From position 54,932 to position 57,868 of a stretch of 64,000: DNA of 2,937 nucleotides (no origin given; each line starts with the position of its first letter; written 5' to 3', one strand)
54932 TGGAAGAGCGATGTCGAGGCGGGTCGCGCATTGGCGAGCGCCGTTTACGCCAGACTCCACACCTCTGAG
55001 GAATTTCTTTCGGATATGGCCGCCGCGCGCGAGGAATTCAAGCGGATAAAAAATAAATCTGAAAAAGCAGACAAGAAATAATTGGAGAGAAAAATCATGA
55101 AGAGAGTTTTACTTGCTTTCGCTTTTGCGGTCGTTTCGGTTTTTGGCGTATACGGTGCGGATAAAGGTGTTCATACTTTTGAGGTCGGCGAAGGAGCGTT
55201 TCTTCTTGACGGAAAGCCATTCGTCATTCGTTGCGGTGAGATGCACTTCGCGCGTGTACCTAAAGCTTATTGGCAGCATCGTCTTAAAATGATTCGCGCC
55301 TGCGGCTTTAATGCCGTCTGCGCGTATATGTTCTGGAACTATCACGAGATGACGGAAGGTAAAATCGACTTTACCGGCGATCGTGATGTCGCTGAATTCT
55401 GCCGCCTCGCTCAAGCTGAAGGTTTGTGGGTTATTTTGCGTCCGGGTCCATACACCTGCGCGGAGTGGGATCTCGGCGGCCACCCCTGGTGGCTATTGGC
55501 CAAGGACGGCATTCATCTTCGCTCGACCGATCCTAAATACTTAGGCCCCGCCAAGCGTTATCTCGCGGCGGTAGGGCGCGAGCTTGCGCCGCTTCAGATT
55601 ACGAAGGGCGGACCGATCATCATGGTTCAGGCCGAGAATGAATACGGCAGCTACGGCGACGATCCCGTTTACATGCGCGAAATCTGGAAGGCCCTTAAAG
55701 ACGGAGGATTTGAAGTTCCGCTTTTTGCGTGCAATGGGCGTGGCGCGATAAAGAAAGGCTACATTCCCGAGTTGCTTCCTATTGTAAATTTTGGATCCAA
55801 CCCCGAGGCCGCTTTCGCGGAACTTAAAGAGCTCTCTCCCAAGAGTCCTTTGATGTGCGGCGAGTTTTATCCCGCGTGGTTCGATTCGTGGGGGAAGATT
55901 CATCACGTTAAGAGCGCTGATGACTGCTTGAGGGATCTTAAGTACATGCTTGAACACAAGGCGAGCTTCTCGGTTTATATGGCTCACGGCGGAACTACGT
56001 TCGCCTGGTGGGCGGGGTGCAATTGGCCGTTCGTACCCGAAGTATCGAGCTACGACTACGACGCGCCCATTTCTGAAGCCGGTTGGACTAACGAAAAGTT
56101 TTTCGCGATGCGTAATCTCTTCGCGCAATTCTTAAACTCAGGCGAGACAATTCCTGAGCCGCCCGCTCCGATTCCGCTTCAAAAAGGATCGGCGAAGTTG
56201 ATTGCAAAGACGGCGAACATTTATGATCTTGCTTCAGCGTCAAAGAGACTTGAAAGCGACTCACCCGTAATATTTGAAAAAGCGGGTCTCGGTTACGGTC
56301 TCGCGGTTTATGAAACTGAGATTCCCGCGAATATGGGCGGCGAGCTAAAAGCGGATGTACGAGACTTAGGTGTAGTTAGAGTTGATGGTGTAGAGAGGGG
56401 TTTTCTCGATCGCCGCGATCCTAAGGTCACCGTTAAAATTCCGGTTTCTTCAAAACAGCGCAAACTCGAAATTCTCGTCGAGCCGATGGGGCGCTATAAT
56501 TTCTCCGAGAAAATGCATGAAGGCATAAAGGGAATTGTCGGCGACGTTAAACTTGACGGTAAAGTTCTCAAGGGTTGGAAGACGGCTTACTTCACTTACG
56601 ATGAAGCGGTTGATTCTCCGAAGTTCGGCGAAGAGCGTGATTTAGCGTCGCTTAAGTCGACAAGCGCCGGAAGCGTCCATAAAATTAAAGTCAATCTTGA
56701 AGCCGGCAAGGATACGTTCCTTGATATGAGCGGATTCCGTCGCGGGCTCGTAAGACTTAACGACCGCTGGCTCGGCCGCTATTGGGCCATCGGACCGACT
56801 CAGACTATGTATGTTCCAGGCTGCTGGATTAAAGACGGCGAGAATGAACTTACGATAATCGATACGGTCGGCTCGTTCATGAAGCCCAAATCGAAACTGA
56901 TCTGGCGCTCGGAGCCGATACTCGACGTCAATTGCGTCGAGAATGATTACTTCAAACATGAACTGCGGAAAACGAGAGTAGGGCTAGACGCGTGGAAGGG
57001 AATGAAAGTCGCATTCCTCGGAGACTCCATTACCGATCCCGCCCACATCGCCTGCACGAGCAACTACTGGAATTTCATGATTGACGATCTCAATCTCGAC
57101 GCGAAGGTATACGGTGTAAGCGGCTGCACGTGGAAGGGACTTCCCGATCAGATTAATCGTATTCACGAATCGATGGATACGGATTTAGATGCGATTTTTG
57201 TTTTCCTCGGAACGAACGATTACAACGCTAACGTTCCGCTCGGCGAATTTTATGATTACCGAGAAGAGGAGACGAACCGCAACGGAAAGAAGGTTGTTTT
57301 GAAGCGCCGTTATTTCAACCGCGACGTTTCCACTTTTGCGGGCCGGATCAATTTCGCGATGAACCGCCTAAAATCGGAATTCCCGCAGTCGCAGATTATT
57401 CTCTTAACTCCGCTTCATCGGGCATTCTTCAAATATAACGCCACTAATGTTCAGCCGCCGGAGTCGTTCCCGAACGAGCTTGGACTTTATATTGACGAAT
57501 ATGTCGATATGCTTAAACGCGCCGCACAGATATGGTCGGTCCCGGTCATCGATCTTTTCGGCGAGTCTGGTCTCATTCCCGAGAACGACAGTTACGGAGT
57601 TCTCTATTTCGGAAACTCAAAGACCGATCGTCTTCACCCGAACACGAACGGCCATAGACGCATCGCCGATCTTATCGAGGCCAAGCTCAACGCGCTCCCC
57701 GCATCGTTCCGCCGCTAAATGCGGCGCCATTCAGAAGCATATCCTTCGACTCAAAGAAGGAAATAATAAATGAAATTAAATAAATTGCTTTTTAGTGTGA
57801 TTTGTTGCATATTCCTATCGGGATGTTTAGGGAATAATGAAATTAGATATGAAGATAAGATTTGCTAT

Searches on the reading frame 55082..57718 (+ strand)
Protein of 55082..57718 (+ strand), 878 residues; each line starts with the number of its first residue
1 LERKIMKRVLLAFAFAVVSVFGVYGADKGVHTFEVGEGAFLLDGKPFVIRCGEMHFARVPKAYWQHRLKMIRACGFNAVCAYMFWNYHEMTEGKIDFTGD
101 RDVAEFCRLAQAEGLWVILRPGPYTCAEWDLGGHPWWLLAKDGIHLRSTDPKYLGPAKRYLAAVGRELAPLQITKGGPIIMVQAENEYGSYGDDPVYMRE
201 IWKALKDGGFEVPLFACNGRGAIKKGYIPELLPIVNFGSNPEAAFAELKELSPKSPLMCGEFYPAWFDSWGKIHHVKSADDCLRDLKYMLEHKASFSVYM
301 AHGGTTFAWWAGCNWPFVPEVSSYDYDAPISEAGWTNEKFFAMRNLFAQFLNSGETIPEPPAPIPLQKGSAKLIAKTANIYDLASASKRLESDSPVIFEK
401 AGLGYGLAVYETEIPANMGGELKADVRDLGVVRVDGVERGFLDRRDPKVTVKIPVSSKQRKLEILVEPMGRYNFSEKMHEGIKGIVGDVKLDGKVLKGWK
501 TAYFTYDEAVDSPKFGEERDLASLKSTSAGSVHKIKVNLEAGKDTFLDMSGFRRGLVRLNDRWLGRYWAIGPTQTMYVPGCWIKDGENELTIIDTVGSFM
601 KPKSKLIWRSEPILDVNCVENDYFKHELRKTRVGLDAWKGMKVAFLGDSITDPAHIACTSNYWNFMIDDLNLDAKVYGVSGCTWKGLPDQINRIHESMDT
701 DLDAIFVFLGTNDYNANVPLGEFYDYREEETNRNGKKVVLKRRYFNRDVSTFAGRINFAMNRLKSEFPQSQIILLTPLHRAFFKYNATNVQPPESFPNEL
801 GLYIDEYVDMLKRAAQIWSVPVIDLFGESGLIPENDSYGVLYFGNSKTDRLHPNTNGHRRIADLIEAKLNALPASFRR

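Call 75: search_protein_families(library=pfam, proteins=[window:55082-57718:+], max_evalue=0.001)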
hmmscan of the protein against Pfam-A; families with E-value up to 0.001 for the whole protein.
window:55082-57718:+ (878 aa): 5 families
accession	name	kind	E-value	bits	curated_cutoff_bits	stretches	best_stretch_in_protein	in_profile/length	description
PF01301.25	Glyco_hydro_35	-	9.9e-107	357.6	27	1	40-349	2-318/319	Glycosyl hydrolases family 35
PF21317.3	BetaGal_ABD_1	-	8.7e-20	71.2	27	1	395-501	1-109/113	Beta-galactosidase, first all-beta domain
PF21467.3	BetaGal_gal-bd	-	3.6e-15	56.3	27.3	1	533-588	4-62/62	Beta-galactosidase, galactose-binding domain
PF13472.12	Lipase_GDSL_2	-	2.4e-14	54.7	32.9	1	645-860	1-178/178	GDSL-like Lipase/Acylhydrolase family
PF00657.28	Lipase_GDSL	-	1.4e-08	35.6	23.6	1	643-865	1-208/208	GDSL-like Lipase/Acylhydrolase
